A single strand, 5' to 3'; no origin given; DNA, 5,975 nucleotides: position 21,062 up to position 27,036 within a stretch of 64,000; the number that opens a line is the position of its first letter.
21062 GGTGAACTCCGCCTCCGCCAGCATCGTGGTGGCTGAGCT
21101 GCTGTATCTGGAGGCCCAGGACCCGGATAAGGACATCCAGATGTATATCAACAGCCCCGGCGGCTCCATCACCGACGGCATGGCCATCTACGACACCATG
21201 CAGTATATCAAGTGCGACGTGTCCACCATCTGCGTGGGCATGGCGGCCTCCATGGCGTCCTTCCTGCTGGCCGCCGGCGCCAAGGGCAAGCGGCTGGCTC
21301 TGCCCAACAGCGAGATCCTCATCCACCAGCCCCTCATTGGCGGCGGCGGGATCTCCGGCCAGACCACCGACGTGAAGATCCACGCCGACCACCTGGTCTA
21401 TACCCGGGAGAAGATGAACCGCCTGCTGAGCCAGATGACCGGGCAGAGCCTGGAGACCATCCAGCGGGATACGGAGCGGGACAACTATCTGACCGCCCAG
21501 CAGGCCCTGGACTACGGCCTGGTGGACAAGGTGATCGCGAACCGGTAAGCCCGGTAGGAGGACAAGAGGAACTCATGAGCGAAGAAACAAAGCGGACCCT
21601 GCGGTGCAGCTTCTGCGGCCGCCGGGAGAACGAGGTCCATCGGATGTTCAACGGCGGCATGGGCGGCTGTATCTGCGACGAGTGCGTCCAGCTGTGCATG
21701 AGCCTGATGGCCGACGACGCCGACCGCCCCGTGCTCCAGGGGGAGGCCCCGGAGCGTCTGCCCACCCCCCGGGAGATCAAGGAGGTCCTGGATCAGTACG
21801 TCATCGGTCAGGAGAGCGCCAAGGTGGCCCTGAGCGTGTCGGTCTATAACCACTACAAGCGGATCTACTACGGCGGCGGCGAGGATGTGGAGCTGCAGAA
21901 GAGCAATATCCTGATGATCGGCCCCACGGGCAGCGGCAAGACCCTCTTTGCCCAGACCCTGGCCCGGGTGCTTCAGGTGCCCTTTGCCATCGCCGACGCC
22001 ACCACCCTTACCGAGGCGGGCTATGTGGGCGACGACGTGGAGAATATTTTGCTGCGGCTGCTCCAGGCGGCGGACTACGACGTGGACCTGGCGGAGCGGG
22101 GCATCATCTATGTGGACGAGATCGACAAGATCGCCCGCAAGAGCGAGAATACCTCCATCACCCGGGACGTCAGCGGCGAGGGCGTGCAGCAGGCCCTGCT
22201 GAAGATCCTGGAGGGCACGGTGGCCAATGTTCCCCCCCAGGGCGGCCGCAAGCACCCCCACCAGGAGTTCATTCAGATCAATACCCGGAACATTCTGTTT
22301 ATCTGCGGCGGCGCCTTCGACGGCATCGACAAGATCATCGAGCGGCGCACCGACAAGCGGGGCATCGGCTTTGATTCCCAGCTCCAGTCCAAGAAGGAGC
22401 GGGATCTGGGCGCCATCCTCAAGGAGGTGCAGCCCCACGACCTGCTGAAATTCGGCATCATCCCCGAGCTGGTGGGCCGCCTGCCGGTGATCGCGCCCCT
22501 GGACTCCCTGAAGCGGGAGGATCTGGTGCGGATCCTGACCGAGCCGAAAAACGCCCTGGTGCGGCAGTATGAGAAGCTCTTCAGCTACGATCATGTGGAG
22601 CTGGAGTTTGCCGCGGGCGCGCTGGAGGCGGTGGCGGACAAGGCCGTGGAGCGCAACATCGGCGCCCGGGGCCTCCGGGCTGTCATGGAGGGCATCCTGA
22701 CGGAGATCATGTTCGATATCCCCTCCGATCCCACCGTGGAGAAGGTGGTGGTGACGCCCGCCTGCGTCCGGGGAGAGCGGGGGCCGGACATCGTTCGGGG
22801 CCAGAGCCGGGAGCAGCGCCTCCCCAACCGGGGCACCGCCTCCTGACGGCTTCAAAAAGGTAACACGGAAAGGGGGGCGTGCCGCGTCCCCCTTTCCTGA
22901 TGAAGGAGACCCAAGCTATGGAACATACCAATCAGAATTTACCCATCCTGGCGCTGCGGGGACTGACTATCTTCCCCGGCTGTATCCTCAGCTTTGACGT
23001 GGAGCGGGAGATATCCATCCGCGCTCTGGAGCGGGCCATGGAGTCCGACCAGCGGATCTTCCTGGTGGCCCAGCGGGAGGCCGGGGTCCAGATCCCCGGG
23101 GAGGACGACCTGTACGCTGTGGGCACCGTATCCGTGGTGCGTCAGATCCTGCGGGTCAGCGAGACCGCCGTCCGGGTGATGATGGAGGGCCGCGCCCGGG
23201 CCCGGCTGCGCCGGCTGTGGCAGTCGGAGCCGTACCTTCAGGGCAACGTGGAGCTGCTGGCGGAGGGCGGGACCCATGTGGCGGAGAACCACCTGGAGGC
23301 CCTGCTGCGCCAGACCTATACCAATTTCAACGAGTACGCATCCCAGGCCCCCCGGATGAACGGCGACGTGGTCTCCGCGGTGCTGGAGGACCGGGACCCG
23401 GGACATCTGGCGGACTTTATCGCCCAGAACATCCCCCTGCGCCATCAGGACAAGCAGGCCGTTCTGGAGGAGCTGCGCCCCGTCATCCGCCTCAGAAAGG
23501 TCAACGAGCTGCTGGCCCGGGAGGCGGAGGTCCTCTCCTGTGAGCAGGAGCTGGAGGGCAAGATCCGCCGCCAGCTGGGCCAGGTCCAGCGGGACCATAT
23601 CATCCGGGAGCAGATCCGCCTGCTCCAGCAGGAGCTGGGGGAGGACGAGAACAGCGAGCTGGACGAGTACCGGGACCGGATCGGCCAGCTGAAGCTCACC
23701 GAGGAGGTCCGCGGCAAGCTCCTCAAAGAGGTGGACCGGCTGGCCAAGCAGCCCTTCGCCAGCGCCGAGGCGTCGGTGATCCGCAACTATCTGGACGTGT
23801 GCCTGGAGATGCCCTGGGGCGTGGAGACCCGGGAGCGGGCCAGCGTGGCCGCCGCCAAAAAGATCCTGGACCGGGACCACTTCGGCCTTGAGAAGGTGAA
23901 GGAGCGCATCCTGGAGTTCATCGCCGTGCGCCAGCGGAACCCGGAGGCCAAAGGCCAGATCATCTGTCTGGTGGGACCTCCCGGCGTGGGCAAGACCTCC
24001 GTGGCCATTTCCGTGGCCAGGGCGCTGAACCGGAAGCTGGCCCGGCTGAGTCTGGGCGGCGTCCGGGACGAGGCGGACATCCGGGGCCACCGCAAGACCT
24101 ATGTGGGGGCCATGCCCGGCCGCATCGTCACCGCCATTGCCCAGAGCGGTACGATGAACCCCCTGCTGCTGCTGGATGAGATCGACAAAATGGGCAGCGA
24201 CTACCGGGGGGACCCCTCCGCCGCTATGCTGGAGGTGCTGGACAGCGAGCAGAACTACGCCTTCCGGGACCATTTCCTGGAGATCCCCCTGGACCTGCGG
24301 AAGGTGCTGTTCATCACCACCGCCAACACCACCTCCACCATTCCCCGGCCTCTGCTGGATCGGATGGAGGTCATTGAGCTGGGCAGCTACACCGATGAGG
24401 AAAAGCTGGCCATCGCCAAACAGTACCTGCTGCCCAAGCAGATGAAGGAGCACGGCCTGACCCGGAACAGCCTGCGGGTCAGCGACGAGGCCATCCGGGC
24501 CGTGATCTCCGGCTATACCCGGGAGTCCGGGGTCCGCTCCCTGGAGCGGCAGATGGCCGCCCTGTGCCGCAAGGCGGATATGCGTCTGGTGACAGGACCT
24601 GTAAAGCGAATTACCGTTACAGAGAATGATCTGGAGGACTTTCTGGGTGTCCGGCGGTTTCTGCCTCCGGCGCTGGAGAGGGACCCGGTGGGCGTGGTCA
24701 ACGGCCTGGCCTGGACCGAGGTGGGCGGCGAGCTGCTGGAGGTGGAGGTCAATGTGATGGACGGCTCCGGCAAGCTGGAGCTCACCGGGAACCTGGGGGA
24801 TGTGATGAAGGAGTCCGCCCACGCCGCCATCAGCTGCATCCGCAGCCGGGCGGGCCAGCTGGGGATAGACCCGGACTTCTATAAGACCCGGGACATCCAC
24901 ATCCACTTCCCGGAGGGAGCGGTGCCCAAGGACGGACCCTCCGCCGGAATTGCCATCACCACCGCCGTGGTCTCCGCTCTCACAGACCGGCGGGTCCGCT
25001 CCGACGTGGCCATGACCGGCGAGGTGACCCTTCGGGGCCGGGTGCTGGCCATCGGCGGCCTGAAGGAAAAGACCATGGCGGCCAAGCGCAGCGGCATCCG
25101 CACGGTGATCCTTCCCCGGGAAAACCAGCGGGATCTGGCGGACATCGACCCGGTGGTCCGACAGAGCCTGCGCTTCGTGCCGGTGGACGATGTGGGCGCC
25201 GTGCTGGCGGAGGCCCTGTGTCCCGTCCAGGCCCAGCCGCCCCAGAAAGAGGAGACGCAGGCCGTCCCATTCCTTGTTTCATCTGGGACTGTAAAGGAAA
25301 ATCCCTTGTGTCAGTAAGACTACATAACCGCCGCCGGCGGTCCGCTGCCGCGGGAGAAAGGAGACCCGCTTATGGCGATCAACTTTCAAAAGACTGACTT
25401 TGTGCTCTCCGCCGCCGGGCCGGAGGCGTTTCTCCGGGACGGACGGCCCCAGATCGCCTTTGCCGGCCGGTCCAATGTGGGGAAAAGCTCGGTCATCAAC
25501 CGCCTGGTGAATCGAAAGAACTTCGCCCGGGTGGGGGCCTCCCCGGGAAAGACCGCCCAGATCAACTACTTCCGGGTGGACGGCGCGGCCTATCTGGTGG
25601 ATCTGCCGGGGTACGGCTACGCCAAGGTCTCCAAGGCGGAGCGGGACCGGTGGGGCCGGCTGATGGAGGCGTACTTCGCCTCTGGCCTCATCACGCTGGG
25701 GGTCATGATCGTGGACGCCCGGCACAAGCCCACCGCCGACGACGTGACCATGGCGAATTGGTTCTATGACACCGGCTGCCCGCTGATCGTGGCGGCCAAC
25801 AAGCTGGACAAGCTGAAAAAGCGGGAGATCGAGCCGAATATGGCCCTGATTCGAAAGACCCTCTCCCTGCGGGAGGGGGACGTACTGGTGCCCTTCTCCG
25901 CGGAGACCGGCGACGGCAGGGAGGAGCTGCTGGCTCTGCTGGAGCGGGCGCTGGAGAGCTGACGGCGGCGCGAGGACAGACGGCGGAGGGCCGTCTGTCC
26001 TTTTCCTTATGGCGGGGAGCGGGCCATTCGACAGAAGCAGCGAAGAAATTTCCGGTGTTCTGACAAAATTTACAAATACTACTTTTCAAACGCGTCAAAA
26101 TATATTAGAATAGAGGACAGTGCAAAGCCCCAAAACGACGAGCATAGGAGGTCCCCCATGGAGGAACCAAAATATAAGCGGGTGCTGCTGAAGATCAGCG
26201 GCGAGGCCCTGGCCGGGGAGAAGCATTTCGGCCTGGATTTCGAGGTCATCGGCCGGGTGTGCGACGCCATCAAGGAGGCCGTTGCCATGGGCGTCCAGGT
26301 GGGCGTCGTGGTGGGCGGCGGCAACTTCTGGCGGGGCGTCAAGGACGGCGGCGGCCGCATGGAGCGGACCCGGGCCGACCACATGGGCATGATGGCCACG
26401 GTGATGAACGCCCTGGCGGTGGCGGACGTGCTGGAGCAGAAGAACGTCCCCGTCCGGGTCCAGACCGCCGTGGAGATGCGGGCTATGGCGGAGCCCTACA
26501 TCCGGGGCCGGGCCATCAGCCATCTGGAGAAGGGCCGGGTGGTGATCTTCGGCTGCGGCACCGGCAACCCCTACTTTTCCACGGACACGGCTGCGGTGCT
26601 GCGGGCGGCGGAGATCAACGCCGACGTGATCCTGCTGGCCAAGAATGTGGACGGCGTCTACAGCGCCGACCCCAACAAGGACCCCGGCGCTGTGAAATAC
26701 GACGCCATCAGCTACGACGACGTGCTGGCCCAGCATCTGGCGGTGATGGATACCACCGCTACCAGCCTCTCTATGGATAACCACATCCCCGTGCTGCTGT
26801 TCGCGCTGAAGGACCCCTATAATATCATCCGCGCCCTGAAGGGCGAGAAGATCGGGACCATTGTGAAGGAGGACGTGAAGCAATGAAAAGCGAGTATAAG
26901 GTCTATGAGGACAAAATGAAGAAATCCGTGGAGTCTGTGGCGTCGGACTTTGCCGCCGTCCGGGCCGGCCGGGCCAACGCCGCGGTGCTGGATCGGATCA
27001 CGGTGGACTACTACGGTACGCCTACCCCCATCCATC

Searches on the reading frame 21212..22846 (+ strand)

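Call 92: search_protein_families(library=pfam, proteins=[window:21212-22846:+], max_evalue=0.00001)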
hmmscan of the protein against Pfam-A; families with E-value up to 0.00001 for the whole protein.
window:21212-22846:+ (544 aa): 5 families
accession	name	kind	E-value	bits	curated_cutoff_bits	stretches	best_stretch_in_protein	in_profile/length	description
PF07724.20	AAA_2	-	3.1e-33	115.6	27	1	229-427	2-166/166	AAA domain (Cdc48 subfamily)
PF00004.35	AAA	-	6.1e-14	53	21.2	1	233-377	1-119/131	ATPase family associated with various cellular activities (AAA)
PF06689.19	zf-C4_ClpX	-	1.1e-13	51.3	27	1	131-167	2-38/39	ClpX C4-type zinc finger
PF10431.15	ClpB_D2-small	-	6e-09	36.3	21.9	1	433-508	1-72/81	C-terminal, D2-small domain, of ClpB protein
PF05496.18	RuvB_N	-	7.3e-06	26.3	27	0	193-313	6-102/159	Holliday junction DNA helicase RuvB P-loop domain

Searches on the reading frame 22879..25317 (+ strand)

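Call 92: search_protein_families(library=pfam, proteins=[window:22879-25317:+], max_evalue=0.00001)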
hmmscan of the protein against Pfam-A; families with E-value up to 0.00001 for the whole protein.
window:22879-25317:+ (812 aa): 6 families
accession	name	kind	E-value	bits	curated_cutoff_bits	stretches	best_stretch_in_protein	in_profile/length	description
PF05362.19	Lon_C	-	6.1e-89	297.5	21.1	1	580-780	2-203/205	Lon protease (S16) C-terminal proteolytic domain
PF02190.22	LON_substr_bdg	-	3.5e-42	145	28.7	1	20-214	1-200/200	ATP-dependent protease La (LON) substrate-binding domain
PF00004.35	AAA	-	2.8e-22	80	21.2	1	362-499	1-126/131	ATPase family associated with various cellular activities (AAA)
PF22667.2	Lon_lid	-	6.5e-21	74.2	27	1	523-574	1-52/57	Lon protease AAA+ ATPase lid domain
PF13541.12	ChlI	-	2.2e-09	37.7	27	1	622-749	1-121/121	Subunit ChlI of Mg-chelatase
PF07728.20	AAA_5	-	1.7e-06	28.5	22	1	362-486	2-125/139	AAA domain (dynein-related subfamily)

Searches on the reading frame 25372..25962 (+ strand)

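Call 92: search_protein_families(library=pfam, proteins=[window:25372-25962:+], max_evalue=0.00001)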
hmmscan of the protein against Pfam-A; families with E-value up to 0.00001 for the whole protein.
window:25372-25962:+ (196 aa): 4 families
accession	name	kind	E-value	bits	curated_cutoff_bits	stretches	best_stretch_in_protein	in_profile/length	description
PF01926.29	MMR_HSR1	-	8.9e-19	68.1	21.9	1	27-144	1-113/113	50S ribosome-binding GTPase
PF02421.24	FeoB_N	-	7.5e-14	52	27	1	27-187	2-153/156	Ferrous iron transport protein B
PF00009.33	GTP_EFTU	-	2.5e-07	30.9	26.5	1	109-195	95-187/188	Elongation factor Tu GTP binding domain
PF03193.22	RsgA_GTPase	-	5.9e-06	26.7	30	0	28-81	109-168/174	RsgA GTPase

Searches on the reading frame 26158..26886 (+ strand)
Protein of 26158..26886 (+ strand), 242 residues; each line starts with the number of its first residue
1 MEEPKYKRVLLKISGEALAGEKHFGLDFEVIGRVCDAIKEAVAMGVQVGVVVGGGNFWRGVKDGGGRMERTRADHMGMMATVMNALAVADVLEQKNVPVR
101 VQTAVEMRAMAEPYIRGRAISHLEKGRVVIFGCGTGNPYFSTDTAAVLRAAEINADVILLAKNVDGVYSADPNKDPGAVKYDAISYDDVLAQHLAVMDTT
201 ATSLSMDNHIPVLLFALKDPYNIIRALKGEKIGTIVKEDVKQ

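Call 92: search_protein_families(library=pfam, proteins=[window:26158-26886:+], max_evalue=0.00001)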
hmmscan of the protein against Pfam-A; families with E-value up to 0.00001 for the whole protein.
window:26158-26886:+ (242 aa): 1 family
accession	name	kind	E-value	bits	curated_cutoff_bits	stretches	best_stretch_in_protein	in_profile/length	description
PF00696.33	AA_kinase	-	3.3e-32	112.5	24.9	1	7-213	1-231/234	Amino acid kinase family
